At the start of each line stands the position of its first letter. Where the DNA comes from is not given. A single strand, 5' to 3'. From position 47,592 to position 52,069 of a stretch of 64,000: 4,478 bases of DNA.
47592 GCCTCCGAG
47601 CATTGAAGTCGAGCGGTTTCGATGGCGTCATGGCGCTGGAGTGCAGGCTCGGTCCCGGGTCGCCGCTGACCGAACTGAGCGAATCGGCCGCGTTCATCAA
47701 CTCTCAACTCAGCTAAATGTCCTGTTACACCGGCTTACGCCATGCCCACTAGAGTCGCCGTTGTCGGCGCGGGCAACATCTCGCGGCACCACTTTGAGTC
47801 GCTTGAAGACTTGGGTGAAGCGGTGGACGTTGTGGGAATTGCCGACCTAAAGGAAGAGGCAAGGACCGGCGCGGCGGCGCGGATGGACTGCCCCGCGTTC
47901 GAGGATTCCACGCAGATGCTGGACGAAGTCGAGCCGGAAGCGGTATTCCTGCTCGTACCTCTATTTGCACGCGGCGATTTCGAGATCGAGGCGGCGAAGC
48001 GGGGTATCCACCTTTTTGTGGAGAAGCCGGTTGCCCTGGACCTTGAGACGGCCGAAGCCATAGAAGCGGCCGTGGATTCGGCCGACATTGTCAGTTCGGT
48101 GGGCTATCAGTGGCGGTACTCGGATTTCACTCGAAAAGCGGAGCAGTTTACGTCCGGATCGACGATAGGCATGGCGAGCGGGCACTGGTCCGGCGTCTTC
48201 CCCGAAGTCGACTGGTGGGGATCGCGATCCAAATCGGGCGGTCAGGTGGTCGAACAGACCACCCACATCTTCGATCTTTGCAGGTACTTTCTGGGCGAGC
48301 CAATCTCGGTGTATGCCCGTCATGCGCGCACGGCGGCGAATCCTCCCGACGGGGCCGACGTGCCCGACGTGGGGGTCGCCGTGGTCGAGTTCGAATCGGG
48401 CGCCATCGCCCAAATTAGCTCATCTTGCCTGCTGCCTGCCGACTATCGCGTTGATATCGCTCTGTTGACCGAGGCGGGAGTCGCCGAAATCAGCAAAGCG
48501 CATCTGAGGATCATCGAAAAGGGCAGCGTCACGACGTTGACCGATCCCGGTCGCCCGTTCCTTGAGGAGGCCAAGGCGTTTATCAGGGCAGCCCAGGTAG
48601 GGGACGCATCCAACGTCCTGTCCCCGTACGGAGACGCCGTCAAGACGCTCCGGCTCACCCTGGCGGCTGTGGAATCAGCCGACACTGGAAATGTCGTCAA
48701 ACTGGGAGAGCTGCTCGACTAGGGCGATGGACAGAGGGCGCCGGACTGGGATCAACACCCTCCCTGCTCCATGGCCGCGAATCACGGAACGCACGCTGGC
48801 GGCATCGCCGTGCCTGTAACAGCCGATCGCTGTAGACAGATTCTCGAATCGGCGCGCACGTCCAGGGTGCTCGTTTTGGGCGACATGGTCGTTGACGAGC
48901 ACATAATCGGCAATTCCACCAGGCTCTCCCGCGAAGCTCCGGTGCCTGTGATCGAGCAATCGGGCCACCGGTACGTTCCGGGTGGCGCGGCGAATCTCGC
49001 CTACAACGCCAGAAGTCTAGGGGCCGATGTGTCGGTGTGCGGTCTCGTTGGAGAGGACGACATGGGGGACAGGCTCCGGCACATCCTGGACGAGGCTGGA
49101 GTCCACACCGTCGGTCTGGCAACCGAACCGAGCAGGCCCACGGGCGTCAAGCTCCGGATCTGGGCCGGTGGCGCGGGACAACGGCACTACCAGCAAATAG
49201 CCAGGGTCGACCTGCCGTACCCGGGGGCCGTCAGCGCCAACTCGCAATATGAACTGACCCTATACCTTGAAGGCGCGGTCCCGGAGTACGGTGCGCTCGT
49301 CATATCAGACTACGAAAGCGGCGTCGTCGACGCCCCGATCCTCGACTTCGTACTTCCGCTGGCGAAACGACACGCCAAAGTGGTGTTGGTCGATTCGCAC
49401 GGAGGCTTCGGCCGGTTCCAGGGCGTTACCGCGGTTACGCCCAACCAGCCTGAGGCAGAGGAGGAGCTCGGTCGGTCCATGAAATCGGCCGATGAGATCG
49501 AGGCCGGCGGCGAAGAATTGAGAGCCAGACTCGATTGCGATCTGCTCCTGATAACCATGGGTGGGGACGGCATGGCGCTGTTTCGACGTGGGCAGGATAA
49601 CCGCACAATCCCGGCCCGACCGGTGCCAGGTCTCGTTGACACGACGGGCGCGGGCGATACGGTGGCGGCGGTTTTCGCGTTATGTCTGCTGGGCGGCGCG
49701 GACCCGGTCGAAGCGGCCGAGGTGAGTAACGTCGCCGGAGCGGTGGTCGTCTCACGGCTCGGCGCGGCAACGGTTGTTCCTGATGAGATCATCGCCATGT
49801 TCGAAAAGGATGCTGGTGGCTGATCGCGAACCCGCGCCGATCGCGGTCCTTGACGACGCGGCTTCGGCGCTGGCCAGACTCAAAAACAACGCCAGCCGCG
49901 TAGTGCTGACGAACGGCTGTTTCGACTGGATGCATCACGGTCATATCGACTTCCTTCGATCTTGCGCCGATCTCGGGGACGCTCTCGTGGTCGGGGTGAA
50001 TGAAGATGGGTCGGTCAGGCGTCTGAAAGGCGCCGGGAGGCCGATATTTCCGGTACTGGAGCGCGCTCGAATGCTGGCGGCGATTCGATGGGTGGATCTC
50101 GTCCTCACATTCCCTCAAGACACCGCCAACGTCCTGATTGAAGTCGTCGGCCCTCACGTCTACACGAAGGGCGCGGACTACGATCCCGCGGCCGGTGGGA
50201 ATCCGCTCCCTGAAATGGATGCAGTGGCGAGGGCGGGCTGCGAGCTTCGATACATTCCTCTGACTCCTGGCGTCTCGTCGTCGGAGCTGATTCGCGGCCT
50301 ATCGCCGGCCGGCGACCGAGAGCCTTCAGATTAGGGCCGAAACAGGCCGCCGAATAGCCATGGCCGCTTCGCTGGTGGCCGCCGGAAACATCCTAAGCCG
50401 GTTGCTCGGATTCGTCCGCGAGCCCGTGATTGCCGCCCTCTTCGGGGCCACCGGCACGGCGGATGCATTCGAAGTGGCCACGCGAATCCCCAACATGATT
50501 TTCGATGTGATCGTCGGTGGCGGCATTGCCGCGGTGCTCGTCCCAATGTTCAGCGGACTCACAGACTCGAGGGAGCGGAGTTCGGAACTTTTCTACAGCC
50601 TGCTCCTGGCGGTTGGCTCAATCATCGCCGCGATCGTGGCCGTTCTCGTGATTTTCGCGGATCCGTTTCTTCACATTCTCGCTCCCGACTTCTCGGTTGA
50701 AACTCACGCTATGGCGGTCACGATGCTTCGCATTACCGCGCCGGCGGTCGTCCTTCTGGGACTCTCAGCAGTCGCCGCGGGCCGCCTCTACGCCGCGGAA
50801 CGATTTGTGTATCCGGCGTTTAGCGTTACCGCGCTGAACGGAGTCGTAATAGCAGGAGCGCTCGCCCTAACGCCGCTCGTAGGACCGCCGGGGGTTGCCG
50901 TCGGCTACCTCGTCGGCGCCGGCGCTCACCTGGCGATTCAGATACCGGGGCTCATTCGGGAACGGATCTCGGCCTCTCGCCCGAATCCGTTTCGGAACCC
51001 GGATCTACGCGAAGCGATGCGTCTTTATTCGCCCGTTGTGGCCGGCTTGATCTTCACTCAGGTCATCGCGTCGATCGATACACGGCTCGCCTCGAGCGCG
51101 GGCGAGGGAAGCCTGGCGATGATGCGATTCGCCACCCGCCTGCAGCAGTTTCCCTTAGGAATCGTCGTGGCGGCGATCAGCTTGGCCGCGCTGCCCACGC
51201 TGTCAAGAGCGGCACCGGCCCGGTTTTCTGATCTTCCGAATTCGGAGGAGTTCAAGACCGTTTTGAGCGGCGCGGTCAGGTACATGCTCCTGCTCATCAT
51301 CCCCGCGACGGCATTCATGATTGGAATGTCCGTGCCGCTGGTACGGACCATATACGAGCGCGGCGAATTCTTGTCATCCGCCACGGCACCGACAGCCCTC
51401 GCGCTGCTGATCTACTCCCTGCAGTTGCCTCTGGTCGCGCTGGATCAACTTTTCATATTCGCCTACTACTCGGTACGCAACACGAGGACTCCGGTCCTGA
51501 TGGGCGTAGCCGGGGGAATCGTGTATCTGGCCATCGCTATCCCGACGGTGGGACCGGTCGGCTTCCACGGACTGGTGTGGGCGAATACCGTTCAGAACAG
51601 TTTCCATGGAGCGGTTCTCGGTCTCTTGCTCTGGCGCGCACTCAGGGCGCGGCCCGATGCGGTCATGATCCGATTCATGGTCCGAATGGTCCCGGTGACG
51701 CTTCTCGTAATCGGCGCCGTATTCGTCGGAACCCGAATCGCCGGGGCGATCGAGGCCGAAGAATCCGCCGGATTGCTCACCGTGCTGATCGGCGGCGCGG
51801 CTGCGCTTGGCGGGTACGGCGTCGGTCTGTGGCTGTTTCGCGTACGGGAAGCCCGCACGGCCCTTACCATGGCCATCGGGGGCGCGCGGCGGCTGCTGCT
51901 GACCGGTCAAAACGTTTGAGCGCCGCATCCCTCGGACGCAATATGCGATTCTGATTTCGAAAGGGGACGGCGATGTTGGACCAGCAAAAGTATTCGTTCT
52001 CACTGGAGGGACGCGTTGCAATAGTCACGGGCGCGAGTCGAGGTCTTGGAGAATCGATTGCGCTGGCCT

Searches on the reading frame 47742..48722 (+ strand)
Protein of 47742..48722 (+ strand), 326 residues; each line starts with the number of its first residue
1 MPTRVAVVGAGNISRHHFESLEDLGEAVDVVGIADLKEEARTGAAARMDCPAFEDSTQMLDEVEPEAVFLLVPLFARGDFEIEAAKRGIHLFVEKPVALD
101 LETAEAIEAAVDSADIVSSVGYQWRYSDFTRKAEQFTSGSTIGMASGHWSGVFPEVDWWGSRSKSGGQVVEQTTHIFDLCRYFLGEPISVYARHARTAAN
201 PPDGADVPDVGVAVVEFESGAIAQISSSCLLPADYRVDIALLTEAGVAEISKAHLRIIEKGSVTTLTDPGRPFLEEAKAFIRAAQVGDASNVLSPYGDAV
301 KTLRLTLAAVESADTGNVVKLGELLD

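Call 29: search_protein_families(library=pfam, proteins=[window:47742-48722:+], max_evalue=0.0001)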
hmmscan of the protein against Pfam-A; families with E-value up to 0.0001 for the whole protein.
window:47742-48722:+ (326 aa): 4 families
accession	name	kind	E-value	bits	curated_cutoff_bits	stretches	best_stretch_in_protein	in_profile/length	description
PF01408.29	GFO_IDH_MocA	-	1.1e-20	74.9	24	1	4-122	2-120/120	Oxidoreductase family, NAD-binding Rossmann fold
PF22725.1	GFO_IDH_MocA_C3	-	4.2e-16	59.5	27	1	144-247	18-122/124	GFO/IDH/MocA C-terminal domain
PF02894.22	GFO_IDH_MocA_C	-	3.4e-11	43.8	22.9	1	156-321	27-218/218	Oxidoreductase family, C-terminal alpha/beta domain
PF08635.15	ox_reductase_C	-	1.6e-07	31.6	22.5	1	156-186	37-66/142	Putative oxidoreductase C terminal domain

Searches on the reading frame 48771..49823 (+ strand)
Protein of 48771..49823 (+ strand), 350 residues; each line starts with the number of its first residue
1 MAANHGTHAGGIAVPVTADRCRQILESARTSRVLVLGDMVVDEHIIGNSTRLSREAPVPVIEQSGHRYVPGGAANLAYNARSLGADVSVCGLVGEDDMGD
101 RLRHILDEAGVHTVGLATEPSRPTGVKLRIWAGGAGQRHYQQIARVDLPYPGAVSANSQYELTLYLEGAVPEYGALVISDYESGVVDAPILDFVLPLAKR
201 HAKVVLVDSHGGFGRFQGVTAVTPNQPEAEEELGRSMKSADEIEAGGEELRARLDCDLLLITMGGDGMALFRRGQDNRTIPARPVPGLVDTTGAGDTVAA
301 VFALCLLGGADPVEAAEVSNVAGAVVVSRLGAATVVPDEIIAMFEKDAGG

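Call 29: search_protein_families(library=pfam, proteins=[window:48771-49823:+], max_evalue=0.0001)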
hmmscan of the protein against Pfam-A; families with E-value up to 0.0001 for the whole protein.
window:48771-49823:+ (350 aa): 2 families
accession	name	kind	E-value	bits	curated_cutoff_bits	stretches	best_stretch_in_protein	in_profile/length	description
PF00294.29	PfkB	-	2.1e-39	136.1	25.8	1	32-337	3-300/302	pfkB family carbohydrate kinase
PF08543.17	Phos_pyr_kin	-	3.6e-06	27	27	1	218-317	119-222/246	Phosphomethylpyrimidine kinase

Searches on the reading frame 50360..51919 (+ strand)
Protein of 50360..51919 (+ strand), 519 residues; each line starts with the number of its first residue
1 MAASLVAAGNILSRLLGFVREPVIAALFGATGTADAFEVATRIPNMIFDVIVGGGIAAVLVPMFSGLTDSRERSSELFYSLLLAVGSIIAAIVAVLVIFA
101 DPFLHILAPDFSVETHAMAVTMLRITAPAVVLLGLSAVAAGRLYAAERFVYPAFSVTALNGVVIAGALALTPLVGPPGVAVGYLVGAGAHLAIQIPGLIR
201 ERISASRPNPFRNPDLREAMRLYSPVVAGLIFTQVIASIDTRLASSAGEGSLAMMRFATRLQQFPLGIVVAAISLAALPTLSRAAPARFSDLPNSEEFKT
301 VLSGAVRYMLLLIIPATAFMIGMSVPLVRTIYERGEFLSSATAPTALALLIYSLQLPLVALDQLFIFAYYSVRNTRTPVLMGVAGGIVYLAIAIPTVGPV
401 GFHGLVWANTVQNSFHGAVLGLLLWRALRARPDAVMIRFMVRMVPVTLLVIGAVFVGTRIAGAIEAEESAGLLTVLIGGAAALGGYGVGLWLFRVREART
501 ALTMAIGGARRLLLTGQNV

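Call 29: search_protein_families(library=pfam, proteins=[window:50360-51919:+], max_evalue=0.0001)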
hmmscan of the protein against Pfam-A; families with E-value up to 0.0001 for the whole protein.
window:50360-51919:+ (519 aa): 2 families
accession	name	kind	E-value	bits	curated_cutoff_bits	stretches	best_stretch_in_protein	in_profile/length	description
PF03023.19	MurJ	-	1.1e-76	258.8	27.4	1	24-457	1-431/451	Lipid II flippase MurJ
PF13440.11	Polysacc_synt_3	-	8.2e-07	29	23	0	119-332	81-284/293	Polysaccharide biosynthesis protein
